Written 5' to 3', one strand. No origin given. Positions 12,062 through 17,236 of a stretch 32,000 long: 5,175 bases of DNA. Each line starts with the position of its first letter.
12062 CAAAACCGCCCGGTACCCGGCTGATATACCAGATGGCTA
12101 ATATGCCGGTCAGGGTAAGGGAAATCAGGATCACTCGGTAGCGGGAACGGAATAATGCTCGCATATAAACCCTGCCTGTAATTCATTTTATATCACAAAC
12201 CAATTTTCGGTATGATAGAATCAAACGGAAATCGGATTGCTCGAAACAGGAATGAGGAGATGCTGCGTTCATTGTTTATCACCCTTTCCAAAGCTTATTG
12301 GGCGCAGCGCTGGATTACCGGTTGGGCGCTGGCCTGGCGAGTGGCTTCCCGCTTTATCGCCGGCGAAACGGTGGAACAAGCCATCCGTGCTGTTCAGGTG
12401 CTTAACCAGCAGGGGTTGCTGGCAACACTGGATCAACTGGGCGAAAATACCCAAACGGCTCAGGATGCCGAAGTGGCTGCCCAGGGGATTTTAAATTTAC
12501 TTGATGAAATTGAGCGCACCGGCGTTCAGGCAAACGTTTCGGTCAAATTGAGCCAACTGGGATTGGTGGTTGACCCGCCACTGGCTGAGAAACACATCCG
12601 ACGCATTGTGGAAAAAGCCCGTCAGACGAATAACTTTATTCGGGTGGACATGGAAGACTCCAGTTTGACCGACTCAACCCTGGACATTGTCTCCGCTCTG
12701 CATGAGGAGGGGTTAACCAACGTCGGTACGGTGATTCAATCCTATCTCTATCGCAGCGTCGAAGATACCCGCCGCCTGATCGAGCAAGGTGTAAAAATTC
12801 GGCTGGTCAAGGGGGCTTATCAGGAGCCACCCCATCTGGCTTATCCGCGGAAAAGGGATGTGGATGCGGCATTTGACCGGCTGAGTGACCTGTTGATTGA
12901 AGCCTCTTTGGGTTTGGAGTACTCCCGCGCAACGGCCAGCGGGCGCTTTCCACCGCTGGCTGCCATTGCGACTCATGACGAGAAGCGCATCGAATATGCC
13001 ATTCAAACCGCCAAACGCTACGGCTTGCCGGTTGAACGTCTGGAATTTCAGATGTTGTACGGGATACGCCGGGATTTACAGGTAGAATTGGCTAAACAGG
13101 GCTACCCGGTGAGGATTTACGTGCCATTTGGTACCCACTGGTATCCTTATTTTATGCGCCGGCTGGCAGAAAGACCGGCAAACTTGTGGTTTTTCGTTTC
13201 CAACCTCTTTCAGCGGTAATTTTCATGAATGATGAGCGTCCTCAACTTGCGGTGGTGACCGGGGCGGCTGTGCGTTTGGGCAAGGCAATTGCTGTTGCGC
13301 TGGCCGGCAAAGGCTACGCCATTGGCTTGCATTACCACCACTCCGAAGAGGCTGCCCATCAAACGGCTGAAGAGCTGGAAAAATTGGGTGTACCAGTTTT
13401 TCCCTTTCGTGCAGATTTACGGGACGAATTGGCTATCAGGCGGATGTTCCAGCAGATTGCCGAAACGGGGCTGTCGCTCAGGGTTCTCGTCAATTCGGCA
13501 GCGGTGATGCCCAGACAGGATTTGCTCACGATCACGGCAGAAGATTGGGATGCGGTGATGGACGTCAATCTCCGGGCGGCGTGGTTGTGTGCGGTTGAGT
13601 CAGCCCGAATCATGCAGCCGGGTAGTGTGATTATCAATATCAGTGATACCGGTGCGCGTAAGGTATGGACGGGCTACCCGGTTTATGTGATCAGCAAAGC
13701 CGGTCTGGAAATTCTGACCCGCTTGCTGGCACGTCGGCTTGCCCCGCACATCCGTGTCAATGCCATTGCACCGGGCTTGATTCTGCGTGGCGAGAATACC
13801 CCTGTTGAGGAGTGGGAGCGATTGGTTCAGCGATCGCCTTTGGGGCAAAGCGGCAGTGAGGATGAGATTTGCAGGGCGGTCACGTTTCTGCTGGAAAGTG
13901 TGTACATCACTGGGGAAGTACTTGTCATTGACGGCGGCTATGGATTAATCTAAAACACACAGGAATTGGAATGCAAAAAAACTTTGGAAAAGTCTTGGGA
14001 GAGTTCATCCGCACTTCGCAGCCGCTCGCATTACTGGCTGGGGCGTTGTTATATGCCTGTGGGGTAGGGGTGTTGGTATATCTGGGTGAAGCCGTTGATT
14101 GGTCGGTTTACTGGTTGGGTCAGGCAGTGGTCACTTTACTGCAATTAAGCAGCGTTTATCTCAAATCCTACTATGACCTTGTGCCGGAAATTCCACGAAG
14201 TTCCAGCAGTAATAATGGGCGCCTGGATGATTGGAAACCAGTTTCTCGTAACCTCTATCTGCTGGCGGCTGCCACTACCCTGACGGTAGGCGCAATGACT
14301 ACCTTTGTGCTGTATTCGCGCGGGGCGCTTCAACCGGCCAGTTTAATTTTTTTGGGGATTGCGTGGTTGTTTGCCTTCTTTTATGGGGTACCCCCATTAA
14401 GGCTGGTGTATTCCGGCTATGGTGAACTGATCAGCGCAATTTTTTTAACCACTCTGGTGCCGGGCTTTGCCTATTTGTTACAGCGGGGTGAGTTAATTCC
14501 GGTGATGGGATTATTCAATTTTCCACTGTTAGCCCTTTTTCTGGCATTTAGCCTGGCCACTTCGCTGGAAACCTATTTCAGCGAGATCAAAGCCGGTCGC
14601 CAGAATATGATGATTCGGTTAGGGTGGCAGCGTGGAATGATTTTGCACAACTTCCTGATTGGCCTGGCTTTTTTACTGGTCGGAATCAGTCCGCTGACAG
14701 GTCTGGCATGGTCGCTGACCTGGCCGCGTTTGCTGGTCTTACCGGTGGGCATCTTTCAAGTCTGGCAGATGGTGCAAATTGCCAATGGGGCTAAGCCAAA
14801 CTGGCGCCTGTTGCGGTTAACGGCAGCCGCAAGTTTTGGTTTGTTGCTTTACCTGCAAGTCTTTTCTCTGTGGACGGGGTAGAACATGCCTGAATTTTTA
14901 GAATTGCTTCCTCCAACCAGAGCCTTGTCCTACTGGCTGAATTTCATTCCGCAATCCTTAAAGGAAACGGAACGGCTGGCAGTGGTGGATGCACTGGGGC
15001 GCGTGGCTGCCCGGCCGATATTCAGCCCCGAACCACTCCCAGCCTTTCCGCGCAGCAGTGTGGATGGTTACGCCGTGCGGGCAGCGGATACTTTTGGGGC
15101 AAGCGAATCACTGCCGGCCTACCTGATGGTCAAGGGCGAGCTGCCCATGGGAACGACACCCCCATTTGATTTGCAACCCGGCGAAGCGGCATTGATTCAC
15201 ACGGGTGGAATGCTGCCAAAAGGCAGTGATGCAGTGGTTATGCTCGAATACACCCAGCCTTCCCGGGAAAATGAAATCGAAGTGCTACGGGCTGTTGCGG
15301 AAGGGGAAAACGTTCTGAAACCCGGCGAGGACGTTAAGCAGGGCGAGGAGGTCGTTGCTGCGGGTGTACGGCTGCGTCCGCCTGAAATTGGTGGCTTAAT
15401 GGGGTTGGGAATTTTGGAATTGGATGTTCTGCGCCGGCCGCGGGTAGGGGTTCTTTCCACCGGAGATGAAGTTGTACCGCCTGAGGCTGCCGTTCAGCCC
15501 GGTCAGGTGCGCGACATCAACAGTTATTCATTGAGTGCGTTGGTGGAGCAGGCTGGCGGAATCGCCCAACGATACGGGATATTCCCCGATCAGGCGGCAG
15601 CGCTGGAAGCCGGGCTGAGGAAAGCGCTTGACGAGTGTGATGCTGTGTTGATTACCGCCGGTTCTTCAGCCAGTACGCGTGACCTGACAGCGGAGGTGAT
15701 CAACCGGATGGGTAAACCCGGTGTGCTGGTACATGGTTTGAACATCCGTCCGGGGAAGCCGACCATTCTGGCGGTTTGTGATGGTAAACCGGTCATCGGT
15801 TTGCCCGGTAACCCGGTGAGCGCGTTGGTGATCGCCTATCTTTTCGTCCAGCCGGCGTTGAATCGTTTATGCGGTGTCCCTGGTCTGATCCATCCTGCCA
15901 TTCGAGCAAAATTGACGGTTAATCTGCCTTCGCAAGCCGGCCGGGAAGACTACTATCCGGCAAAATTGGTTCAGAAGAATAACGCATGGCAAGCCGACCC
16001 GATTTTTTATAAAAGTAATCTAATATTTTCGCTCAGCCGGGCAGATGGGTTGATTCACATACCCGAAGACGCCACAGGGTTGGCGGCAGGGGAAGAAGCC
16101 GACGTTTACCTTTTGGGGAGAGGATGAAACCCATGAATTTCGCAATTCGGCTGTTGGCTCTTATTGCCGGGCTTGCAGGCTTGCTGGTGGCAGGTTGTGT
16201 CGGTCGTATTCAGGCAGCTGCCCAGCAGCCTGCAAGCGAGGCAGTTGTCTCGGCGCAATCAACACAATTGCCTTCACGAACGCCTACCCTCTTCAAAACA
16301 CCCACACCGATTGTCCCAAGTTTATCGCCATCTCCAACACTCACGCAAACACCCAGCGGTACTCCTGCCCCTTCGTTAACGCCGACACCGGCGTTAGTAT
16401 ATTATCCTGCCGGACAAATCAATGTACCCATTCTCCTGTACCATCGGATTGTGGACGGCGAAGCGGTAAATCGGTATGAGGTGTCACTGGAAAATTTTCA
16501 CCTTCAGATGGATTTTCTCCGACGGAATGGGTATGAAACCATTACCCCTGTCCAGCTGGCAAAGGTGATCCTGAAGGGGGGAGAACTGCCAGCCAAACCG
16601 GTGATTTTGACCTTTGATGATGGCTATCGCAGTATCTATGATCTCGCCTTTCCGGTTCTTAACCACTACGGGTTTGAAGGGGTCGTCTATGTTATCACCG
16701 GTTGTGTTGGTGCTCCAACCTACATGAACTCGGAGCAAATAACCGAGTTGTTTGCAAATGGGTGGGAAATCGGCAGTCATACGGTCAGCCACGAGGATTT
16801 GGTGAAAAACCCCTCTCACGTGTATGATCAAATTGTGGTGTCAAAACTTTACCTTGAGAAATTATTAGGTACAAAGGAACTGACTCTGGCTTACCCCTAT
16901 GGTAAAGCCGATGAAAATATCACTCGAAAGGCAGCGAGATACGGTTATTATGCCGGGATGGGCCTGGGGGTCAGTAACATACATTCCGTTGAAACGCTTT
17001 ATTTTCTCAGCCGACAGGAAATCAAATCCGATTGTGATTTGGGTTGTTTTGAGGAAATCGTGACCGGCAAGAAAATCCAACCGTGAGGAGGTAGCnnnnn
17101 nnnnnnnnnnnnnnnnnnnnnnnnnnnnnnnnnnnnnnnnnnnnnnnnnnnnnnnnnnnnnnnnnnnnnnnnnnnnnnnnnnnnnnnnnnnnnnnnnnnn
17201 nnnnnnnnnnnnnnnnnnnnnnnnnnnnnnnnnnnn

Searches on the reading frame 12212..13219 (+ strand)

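Call 14: search_protein_families(library=pfam, proteins=[window:12212-13219:+], max_evalue=0.01)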
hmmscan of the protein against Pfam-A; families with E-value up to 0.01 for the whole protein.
window:12212-13219:+ (335 aa): 1 family
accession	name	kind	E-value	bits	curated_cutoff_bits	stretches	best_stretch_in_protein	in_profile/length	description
PF01619.24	Pro_dh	-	3.2e-40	138.9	27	1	58-325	2-273/278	Proline dehydrogenase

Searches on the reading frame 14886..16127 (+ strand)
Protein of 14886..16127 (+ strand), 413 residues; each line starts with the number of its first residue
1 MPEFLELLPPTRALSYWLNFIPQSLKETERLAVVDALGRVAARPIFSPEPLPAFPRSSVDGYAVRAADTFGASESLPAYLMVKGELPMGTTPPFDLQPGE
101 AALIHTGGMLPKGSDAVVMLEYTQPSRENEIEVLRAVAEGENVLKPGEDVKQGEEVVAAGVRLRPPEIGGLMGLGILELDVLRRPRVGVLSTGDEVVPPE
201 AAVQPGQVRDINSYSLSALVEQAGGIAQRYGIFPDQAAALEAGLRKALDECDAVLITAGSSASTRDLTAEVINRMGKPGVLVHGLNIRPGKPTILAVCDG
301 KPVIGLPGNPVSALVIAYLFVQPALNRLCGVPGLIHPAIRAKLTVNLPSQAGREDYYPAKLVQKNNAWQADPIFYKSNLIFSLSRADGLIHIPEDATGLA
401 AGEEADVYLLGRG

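Call 14: search_protein_families(library=pfam, proteins=[window:14886-16127:+], max_evalue=0.01)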
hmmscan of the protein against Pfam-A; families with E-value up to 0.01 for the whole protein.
window:14886-16127:+ (413 aa): 3 families
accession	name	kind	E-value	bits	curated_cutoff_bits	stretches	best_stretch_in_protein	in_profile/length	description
PF03453.22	MoeA_N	-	3.8e-42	144.1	30.8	1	13-175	6-160/160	MoeA N-terminal region (domain I and II)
PF00994.29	MoCF_biosynth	-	4.2e-30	104.8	26.6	1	188-326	1-143/144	Probable molybdopterin binding domain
PF03454.20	MoeA_C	-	1.1e-17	64.4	22.1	1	340-410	1-72/72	MoeA C-terminal region (domain IV)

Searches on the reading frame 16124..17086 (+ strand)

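Call 14: search_protein_families(library=pfam, proteins=[window:16124-17086:+], max_evalue=0.01)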
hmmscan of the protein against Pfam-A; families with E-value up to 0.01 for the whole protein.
window:16124-17086:+ (320 aa): 1 family
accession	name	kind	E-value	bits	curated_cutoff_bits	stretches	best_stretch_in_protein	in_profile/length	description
PF01522.26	Polysacc_deac_1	-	6.3e-25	88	23.1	1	154-277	3-123/124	Polysaccharide deacetylase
